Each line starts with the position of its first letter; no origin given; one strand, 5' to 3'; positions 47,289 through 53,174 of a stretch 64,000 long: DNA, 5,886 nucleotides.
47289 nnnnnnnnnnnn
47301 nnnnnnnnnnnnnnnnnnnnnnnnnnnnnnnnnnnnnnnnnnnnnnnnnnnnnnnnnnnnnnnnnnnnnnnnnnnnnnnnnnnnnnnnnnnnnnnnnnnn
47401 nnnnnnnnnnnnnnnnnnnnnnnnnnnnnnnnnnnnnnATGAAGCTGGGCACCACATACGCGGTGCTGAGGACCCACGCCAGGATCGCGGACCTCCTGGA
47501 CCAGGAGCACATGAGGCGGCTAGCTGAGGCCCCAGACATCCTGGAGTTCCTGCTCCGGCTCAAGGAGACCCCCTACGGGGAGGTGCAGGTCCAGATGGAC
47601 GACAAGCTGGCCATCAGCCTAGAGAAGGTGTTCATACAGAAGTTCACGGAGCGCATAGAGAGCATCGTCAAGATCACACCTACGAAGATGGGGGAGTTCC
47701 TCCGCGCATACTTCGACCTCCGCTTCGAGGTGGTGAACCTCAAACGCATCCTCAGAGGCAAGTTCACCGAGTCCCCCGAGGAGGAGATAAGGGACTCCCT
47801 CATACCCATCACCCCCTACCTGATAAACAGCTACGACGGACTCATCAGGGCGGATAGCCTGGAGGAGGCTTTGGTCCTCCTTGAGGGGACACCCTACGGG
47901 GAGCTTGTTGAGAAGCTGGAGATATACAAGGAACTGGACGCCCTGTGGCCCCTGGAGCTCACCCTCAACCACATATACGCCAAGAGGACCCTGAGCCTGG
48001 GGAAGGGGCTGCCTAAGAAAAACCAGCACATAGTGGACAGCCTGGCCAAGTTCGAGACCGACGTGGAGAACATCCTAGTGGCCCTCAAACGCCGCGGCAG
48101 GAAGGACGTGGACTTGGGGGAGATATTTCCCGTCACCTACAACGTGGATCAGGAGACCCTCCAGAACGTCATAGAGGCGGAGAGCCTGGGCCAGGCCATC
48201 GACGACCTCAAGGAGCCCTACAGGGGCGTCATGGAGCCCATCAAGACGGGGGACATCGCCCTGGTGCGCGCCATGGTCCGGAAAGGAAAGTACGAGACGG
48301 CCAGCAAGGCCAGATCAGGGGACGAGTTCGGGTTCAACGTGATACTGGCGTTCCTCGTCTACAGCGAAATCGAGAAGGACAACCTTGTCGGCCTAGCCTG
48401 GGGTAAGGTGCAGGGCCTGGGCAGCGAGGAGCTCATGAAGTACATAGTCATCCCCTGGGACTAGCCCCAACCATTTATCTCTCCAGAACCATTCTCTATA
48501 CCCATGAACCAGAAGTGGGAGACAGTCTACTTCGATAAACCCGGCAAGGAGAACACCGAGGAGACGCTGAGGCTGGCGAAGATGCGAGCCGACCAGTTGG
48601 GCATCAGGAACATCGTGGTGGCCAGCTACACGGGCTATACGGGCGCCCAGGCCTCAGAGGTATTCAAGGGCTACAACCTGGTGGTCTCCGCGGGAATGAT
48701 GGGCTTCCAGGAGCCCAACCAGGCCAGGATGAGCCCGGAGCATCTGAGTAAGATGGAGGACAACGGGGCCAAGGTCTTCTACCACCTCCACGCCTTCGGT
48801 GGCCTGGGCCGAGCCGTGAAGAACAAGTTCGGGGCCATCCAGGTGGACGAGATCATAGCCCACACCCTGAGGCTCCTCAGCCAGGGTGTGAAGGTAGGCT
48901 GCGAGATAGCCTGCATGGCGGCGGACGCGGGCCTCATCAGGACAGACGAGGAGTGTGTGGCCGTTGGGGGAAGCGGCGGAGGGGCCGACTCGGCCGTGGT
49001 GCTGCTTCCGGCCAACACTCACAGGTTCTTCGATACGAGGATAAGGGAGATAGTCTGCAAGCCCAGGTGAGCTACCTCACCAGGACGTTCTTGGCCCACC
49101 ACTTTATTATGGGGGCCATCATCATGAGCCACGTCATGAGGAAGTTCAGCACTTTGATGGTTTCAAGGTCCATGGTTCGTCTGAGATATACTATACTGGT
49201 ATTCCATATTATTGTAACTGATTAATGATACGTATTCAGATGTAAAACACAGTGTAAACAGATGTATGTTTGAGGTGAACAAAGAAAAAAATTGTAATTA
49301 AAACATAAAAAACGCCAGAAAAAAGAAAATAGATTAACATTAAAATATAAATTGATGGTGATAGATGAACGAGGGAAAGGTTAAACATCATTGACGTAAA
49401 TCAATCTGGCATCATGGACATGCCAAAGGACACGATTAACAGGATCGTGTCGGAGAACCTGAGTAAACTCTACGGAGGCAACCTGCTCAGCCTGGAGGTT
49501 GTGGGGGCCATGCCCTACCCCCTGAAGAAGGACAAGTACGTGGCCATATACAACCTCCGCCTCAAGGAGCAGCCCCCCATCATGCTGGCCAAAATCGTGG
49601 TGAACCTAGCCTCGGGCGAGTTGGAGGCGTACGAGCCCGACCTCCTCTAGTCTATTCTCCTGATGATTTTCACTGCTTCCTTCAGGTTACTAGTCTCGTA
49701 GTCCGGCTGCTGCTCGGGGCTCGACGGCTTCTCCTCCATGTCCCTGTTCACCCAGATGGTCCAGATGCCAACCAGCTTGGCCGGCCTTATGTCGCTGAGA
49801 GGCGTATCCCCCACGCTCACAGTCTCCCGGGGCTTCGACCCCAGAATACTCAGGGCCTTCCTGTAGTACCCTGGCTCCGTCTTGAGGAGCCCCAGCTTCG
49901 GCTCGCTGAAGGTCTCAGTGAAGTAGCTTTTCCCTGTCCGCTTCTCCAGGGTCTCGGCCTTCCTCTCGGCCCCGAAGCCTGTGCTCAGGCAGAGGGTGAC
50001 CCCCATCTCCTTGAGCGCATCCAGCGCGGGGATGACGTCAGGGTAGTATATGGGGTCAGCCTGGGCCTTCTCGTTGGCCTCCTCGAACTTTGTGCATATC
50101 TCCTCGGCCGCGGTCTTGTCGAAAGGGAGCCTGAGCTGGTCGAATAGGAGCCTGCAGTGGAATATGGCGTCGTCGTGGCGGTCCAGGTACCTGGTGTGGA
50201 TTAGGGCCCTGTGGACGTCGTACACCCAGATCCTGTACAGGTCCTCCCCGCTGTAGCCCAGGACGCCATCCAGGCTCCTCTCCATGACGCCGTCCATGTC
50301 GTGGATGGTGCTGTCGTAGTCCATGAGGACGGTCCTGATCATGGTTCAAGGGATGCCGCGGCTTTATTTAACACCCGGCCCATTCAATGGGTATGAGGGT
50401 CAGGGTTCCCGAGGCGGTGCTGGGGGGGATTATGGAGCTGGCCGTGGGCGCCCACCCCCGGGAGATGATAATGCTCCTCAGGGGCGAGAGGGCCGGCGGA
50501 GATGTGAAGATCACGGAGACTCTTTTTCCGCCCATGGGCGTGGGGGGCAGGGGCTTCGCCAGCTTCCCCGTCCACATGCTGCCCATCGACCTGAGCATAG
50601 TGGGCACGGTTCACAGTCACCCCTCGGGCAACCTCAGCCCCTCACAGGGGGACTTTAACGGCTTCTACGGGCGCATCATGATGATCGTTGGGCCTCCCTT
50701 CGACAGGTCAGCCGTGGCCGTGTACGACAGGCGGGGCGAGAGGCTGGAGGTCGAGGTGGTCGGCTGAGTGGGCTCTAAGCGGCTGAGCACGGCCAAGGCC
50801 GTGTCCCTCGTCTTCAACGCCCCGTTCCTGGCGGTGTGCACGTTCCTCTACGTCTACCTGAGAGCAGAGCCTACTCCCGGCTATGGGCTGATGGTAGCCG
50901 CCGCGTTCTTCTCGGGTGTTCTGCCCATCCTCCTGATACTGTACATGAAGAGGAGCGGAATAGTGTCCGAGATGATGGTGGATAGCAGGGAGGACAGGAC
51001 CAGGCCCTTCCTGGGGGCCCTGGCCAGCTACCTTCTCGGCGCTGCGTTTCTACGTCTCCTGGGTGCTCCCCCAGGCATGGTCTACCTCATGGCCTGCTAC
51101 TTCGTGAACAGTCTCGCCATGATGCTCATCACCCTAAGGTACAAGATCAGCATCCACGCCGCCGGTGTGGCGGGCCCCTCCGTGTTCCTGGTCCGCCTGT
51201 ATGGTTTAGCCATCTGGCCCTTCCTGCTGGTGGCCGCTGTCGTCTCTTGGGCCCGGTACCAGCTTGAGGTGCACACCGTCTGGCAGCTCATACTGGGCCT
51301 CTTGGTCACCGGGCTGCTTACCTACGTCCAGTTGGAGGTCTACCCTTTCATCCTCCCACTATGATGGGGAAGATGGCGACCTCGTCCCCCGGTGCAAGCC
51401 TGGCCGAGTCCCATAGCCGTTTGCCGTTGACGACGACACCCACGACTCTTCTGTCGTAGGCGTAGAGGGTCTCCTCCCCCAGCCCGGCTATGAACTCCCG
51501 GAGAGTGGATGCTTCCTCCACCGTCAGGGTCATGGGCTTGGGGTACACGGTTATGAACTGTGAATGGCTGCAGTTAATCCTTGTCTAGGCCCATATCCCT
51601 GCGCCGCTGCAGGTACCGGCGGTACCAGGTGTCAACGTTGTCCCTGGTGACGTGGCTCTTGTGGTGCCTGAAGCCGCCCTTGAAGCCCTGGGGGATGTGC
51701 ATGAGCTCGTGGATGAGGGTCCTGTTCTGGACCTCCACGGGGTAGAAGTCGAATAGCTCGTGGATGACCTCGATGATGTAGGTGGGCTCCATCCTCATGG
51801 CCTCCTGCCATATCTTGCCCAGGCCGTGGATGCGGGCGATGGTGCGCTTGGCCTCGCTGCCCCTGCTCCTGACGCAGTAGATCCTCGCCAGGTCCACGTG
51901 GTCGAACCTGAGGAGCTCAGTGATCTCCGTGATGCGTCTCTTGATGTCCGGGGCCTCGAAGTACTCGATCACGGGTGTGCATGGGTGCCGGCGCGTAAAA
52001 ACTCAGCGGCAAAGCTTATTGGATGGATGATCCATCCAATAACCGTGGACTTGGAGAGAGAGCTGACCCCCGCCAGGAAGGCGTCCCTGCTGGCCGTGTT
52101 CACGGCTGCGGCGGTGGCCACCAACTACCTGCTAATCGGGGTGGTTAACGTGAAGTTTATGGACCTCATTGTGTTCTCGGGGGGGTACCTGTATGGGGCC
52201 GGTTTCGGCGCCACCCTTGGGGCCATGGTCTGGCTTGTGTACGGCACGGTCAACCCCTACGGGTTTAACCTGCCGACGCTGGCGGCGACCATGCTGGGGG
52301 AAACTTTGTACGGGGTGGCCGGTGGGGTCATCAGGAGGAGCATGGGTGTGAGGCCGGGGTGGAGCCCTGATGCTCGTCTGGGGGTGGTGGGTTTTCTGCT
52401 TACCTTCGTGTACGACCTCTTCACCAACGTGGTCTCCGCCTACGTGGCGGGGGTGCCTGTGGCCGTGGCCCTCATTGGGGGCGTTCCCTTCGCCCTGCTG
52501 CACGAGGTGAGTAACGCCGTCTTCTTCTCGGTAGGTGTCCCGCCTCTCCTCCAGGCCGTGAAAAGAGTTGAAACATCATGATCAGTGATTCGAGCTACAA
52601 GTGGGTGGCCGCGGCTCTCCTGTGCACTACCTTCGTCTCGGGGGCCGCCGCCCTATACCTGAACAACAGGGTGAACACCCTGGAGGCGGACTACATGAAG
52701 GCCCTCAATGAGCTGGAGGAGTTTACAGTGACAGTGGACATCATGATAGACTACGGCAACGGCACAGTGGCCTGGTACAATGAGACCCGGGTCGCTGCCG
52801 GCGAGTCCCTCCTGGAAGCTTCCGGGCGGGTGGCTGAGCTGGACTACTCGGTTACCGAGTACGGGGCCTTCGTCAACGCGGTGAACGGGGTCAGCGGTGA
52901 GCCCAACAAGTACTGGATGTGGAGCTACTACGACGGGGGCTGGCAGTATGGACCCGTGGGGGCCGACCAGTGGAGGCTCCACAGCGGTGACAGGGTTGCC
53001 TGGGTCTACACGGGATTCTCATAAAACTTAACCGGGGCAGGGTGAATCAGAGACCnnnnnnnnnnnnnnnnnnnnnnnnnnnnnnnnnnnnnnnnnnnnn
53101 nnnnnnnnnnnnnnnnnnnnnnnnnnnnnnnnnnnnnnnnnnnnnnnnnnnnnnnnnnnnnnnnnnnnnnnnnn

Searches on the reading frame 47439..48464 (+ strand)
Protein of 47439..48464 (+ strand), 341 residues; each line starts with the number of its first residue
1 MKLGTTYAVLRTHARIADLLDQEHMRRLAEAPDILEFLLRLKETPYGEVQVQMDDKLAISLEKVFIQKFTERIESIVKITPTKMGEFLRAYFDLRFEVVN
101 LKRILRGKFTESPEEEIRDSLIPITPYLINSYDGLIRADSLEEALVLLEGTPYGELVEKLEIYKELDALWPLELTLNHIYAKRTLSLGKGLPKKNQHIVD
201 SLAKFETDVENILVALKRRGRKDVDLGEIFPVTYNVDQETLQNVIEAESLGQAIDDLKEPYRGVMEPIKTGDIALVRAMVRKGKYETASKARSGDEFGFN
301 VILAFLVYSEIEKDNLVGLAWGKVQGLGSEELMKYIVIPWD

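Call 27: search_protein_families(library=pfam, proteins=[window:47439-48464:+], max_evalue=0.0001)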
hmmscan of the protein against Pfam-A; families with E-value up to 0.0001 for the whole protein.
window:47439-48464:+ (341 aa): 1 family
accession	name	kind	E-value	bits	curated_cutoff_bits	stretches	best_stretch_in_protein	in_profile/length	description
PF01992.21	vATP-synt_AC39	-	2.8e-47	162.2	29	1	11-335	4-339/339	ATP synthase (C/AC39) subunit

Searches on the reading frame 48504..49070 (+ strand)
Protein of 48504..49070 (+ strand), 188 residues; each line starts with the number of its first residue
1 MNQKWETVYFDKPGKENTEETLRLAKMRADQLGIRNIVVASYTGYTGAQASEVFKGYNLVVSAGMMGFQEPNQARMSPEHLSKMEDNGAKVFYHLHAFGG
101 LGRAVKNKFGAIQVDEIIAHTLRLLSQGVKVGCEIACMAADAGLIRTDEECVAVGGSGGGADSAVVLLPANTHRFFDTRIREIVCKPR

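Call 27: search_protein_families(library=pfam, proteins=[window:48504-49070:+], max_evalue=0.0001)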
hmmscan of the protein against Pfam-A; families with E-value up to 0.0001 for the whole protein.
window:48504-49070:+ (188 aa): 1 family
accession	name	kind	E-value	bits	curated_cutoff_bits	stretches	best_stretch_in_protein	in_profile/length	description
PF02887.21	PK_C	-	7.7e-06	26.4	28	1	20-162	2-109/114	Pyruvate kinase, alpha/beta domain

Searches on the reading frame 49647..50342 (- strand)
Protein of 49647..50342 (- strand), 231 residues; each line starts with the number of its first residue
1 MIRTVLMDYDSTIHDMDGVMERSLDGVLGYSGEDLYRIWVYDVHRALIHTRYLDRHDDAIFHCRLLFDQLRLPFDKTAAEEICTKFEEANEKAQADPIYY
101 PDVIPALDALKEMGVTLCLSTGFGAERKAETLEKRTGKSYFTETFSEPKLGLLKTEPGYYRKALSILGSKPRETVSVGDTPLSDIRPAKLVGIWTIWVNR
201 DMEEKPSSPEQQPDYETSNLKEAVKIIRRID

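Call 27: search_protein_families(library=pfam, proteins=[window:49647-50342:-], max_evalue=0.0001)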
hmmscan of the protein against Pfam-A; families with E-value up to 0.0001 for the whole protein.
window:49647-50342:- (231 aa): 3 families
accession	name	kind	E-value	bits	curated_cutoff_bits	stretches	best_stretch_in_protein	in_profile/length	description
PF00702.32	Hydrolase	-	5.2e-13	50.3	26.4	1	2-192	1-191/191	haloacid dehalogenase-like hydrolase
PF13419.12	HAD_2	-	3.4e-12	47.3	23.8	1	80-198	59-178/178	Haloacid dehalogenase-like hydrolase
PF13242.12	Hydrolase_like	-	3.1e-09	37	22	1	154-223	4-75/75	HAD-hyrolase-like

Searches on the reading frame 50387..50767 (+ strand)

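Call 107: search_protein_families(library=pfam, proteins=[window:50387-50767:+], max_evalue=0.001)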
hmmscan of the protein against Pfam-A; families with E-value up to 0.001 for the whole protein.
window:50387-50767:+ (126 aa): 1 family
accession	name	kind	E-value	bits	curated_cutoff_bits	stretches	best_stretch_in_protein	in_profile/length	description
PF14464.11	Prok-JAB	-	2.7e-08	34.1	25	1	9-103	2-102/114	Prokaryotic homologs of the JAB domain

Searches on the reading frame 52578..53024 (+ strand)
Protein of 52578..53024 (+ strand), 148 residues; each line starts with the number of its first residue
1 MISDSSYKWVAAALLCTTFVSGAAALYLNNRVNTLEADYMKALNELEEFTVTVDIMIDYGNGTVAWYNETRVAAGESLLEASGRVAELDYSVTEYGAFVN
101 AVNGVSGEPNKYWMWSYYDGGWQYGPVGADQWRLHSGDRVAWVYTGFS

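Call 107: search_protein_families(library=pfam, proteins=[window:52578-53024:+], max_evalue=0.001)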
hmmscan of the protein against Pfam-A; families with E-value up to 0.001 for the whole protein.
window:52578-53024:+ (148 aa): 1 family
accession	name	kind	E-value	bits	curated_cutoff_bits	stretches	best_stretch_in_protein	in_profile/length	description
PF14478.12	DUF4430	-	9.4e-07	29.6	23.8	1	78-145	7-71/72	Domain of unknown function (DUF4430)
